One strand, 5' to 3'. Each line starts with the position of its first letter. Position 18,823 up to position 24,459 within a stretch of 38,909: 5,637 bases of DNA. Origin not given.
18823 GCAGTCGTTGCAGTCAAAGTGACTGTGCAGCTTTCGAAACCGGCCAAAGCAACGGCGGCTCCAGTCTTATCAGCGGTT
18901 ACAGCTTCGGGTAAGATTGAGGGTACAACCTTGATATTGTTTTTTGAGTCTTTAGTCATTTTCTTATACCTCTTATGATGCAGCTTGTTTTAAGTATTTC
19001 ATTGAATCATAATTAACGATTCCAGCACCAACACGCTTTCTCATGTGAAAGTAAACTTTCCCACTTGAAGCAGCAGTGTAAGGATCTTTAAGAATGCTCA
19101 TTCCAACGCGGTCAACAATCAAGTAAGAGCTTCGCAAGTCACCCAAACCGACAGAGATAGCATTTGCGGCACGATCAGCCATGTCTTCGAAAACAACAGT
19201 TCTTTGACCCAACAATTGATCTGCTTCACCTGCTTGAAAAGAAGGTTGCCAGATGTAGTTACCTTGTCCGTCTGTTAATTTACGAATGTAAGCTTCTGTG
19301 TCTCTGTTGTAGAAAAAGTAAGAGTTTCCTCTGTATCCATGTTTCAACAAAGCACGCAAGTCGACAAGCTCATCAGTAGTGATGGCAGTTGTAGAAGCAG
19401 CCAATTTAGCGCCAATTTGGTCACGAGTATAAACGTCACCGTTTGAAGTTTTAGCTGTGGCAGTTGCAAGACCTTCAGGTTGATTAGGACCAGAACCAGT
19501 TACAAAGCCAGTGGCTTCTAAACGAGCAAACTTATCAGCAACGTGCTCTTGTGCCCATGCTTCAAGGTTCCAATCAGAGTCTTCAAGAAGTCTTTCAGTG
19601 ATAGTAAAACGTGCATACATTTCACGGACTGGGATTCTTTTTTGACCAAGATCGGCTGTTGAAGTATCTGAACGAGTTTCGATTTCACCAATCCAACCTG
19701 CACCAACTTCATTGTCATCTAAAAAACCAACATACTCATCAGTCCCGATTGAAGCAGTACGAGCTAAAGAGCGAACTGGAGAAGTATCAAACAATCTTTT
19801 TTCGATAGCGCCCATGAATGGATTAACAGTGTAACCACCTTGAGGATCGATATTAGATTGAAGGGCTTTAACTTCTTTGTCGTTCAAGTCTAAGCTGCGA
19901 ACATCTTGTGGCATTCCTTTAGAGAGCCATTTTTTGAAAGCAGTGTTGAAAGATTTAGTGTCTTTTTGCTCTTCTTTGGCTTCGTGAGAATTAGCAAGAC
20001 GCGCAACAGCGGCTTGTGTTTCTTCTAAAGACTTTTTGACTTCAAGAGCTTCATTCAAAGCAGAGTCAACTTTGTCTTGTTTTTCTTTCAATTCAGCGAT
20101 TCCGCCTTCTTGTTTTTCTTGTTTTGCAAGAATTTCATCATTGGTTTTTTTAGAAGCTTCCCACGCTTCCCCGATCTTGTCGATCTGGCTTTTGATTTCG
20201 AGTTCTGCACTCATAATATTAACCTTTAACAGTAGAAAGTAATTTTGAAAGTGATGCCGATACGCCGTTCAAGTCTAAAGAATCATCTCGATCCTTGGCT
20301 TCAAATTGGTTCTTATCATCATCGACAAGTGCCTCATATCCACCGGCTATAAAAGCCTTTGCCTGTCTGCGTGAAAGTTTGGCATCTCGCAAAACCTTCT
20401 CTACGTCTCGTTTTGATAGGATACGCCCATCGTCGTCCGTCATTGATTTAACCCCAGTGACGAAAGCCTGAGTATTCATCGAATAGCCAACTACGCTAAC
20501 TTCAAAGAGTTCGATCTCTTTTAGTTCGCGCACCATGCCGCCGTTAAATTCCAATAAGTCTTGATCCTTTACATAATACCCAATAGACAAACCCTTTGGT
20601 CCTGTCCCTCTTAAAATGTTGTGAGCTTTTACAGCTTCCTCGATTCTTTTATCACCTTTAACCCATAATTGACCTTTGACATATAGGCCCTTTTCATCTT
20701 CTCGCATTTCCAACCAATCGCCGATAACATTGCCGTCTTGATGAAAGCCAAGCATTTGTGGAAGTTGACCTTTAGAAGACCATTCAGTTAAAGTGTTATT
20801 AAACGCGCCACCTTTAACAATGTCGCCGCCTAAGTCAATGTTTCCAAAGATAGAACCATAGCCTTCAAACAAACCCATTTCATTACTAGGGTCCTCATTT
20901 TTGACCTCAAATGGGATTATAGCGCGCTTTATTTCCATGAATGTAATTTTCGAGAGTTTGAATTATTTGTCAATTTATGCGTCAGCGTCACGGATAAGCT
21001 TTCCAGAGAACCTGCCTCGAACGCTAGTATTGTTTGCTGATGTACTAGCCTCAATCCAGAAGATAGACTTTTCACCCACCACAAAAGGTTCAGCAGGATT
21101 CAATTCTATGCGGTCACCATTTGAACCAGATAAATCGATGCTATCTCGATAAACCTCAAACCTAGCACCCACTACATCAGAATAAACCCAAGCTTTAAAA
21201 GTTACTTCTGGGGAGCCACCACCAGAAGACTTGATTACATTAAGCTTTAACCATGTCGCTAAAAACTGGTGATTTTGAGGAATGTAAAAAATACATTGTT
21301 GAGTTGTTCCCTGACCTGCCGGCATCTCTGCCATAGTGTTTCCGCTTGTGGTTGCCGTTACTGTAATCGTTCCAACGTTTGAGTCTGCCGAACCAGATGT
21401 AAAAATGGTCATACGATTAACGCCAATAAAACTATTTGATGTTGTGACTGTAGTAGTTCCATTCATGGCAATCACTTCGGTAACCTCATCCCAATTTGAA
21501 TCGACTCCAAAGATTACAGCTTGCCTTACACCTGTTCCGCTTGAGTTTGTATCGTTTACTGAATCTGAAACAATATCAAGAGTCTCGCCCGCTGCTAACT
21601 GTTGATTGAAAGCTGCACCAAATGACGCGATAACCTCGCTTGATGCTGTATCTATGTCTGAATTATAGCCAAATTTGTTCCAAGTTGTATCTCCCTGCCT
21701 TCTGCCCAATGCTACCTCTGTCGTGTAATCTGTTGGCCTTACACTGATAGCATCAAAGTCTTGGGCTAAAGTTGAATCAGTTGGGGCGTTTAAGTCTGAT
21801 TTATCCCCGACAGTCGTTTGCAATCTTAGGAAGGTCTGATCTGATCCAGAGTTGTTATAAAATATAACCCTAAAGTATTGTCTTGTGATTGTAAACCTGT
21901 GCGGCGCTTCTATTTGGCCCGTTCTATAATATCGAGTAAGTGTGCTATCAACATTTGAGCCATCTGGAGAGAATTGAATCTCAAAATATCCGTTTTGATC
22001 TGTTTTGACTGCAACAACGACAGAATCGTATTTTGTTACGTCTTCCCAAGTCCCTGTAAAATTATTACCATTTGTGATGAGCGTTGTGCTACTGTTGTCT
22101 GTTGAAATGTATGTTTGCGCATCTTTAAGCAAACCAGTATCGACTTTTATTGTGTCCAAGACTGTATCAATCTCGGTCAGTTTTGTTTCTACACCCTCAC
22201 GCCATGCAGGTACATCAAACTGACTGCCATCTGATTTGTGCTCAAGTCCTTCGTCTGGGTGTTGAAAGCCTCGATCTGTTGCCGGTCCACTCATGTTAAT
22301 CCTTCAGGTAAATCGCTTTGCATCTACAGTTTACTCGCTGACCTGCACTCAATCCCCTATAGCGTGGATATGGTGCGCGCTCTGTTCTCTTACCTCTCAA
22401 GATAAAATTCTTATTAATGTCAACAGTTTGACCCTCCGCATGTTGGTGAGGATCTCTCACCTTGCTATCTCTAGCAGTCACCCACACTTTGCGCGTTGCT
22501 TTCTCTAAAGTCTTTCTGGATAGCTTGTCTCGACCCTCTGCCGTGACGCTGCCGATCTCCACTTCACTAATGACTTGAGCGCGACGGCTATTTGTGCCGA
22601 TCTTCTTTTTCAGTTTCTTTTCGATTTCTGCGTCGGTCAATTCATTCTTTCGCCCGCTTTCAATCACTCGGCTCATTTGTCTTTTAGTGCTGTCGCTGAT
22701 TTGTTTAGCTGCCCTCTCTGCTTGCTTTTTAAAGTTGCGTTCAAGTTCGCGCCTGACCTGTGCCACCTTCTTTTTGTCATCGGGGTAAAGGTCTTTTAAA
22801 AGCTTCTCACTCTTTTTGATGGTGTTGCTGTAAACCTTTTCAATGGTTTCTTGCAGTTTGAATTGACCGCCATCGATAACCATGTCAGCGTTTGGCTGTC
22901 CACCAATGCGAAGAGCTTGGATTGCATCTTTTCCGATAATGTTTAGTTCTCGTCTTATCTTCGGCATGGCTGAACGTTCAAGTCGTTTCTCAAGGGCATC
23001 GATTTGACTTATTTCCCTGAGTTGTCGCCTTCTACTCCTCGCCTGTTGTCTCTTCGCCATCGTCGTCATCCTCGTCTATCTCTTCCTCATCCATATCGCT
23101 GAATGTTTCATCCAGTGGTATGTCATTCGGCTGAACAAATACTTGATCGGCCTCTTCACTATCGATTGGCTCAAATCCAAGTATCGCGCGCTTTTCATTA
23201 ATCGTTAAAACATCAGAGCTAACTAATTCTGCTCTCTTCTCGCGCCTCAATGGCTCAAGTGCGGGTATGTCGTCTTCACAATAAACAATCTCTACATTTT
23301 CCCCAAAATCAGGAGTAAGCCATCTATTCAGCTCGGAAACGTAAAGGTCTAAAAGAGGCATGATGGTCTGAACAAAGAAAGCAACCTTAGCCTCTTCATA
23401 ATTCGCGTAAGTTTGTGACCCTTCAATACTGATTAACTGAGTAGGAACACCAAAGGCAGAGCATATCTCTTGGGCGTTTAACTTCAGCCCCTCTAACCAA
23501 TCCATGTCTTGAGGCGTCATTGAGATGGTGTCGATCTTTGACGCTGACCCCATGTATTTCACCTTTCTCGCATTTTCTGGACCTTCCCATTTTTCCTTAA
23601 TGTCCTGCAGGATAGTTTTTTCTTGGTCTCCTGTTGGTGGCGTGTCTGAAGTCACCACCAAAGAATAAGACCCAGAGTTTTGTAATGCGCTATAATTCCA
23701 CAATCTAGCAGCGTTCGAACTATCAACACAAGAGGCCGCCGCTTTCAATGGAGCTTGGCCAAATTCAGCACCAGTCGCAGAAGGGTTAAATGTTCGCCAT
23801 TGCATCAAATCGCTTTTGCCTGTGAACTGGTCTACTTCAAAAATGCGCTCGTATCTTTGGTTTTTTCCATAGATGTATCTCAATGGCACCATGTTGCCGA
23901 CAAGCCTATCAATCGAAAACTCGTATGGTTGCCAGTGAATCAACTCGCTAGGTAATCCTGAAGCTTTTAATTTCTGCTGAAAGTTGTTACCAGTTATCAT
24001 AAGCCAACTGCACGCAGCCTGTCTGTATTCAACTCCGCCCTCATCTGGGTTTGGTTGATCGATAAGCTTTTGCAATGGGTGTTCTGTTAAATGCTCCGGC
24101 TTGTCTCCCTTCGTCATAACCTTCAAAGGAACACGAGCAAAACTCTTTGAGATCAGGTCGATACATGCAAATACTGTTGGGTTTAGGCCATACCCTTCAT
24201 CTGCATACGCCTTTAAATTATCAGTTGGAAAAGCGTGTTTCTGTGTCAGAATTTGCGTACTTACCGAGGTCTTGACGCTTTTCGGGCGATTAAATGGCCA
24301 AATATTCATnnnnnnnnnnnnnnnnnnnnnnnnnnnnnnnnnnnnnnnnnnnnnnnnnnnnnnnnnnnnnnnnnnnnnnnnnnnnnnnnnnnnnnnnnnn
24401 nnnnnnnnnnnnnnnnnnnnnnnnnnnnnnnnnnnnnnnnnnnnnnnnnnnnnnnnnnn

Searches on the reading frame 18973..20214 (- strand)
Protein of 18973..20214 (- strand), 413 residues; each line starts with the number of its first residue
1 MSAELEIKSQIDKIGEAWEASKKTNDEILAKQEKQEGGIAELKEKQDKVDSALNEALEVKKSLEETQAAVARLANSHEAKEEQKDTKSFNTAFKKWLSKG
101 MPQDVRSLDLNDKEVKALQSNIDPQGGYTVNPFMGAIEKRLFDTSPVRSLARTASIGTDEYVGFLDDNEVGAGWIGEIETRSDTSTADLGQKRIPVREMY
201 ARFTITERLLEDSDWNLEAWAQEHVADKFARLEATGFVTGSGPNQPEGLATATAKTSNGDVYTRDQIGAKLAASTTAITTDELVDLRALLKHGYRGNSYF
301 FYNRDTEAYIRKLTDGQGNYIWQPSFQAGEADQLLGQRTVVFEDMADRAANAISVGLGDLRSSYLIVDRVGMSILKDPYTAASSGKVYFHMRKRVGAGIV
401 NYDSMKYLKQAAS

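Call 24: search_protein_families(library=phrogs, proteins=[window:18973-20214:-], max_evalue=0.00001)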
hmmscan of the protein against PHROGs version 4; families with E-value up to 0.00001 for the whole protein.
window:18973-20214:- (413 aa): 4 families
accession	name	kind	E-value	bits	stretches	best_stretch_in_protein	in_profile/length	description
phrog_10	-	head and packaging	4.1e-60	205.6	1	13-412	274-637/752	major head protein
phrog_15928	-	head and packaging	9.1e-33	114.8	1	209-412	1-181/185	major head protein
phrog_617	-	head and packaging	7.6e-19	69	1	170-411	395-624/626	major head protein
phrog_17162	-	unknown function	2.9e-07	31.6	1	329-412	2-84/85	-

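Call 37: search_dna_similar(query=window:18973-20214:-, collection=phages, mode=protein, max_rows=15)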
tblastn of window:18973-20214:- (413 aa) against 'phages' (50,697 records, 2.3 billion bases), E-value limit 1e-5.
Records with a match: 484; places in all: 486; records where one place covers at least 80% of the query: 257.
Best place of each record, by identity: <60% 484.
By first word of the organism name: Streptococcus 99; Vibrio 88; Gordonia 43; Ralstonia 40; Klebsiella 19; Escherichia 17; Burkholderia 13; phage 12; Lactobacillus 11; Enterococcus 9; and 53 more.
By host as written in the record: - 116; Gordonia terrae 3612 42; Ralstonia solanacearum 33; Klebsiella pneumoniae 15; Escherichia coli 13; Streptococcus suis 11; Burkholderia sp. 10; Ruminococcus sp. 6; and 183 more.
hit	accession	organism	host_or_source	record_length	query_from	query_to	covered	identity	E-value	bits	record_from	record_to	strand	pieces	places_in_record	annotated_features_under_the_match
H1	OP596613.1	Bradyrhizobium phage ppBeUSDA76-1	Bradyrhizobium elkanii USDA 76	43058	6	409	98%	35.6%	1e-64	229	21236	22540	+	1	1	major capsid protein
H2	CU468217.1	Azospirillum phage Cd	Azospirillum brasilense Cd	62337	6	408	98%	34.1%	7e-60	216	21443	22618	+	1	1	33: Phage major capsid protein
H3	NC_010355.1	Azospirillum phage Cd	Azospirillum brasilense Cd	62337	6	408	98%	34.1%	7e-60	216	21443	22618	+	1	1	33: major head protein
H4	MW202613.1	Caudoviricetes sp.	Manatee Spring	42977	6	413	99%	33.5%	1e-60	218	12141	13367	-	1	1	hypothetical protein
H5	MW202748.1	Caudoviricetes sp.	Manatee Spring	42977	6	413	99%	33.5%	1e-60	218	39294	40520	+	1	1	hypothetical protein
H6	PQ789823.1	Burkholderia phage vB_PR2a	Burkholderia sp.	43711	6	413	99%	33.4%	2e-57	209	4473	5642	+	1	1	major head protein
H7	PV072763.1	Burkholderia phage vB_CB2a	Burkholderia sp.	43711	6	413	99%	33.4%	2e-57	209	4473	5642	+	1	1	major head protein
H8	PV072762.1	Burkholderia phage vB_E192b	Burkholderia sp.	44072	6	413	99%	33.4%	2e-57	209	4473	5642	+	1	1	major head protein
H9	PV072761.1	Burkholderia phage vB_PR5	Burkholderia sp.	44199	6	413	99%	33.4%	2e-57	209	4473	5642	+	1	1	major head protein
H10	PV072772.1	Burkholderia phage vB_E264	Burkholderia sp.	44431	6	413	99%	33.4%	2e-57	209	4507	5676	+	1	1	major head protein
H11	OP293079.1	Burkholderia phage PhiBt-E264.1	Lysogenic Burkholderia thailandensis ...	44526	6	413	99%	33.4%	2e-57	209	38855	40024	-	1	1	major capsid protein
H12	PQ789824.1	Burkholderia phage vB_E354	Burkholderia sp.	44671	6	413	99%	33.4%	2e-57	209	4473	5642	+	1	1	major head protein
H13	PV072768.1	Burkholderia phage vB_PL2a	Burkholderia sp.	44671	6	413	99%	33.4%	2e-57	209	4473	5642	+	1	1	major head protein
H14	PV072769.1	Burkholderia phage vB_E175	Burkholderia sp.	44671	6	413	99%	33.4%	2e-57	209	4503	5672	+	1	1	major head protein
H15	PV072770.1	Burkholderia phage vB_E184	Burkholderia sp.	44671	6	413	99%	33.4%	2e-57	209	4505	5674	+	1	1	major head protein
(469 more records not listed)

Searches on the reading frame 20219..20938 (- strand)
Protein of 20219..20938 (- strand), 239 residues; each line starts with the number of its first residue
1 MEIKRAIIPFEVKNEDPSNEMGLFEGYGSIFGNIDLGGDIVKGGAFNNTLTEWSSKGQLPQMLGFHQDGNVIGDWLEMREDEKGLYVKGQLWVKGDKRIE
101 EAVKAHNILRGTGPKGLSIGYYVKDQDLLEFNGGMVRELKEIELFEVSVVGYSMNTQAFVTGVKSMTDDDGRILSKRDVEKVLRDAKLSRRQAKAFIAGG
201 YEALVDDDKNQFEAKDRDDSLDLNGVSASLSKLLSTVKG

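Call 25: search_protein_families(library=phrogs, proteins=[window:20219-20938:-], max_evalue=0.00001)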
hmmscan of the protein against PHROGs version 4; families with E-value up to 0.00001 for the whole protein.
window:20219-20938:- (239 aa): 5 families
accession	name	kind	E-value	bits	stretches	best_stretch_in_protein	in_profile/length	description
phrog_80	-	head and packaging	5.3e-40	139.2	1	7-215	221-412/607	head maturation protease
phrog_3244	-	head and packaging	4.8e-29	103.1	1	2-220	12-236/326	head maturation protease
phrog_9644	-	head and packaging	2.3e-10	41.3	1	15-181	157-324/341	head maturation protease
phrog_22327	-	unknown function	3.3e-10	40.8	1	152-208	3-58/74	-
phrog_617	-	head and packaging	5.9e-09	36.3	1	54-167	55-164/626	major head protein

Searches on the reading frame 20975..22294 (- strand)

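Call 25: search_protein_families(library=phrogs, proteins=[window:20975-22294:-], max_evalue=0.00001)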
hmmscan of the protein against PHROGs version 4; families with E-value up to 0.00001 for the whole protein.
window:20975-22294:- (439 aa): 1 family
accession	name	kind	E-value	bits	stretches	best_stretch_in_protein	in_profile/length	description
phrog_8198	-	unknown function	1.7e-11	45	1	193-361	42-195/262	-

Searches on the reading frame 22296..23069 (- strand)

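Call 25: search_protein_families(library=phrogs, proteins=[window:22296-23069:-], max_evalue=0.00001)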
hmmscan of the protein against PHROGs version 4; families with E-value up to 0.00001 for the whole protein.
window:22296-23069:- (257 aa): 7 families
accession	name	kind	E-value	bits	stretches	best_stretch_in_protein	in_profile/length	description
phrog_2468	-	head and packaging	2.6e-25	90.5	1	19-251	29-268/303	head morphogenesis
phrog_2662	-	head and packaging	3.7e-17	63.2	1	85-254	562-707/717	portal protein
phrog_859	-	head and packaging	9.1e-13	48.6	1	49-253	85-287/807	portal protein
phrog_3517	-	head and packaging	1.2e-10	42.3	1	176-254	247-327/371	head morphogenesis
phrog_6577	-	unknown function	1.7e-08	34.2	1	91-254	73-228/1066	-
phrog_324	-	head and packaging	1e-07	32.4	1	61-254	112-316/624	head morphogenesis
phrog_595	-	head and packaging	1.3e-07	32.4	1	113-254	169-296/513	head maturation protease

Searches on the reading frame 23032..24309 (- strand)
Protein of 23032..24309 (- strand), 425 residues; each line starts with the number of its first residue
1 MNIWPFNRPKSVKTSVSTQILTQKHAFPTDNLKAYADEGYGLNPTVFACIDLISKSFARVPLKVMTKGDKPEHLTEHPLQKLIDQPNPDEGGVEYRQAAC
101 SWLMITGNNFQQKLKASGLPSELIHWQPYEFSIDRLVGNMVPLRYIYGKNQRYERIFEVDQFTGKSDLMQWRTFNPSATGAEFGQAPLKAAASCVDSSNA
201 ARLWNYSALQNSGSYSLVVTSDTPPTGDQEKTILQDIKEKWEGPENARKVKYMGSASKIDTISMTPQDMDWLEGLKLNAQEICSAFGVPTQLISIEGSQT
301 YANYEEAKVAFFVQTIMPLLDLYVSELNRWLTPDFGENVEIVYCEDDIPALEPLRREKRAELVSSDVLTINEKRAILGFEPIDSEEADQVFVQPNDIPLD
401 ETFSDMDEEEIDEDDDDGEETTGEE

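Call 25: search_protein_families(library=phrogs, proteins=[window:23032-24309:-], max_evalue=0.00001)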
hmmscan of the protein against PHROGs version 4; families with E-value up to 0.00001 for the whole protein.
window:23032-24309:- (425 aa): 4 families
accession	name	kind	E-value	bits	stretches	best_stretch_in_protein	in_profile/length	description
phrog_12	-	head and packaging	2.6e-61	209.4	1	1-420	48-457/646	portal protein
phrog_2662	-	head and packaging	1.3e-41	144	1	29-395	53-425/717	portal protein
phrog_5929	-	head and packaging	4e-19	69.8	1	208-421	11-224/228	portal protein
phrog_2271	-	head and packaging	1.6e-07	30.5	0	206-395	212-397/859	portal protein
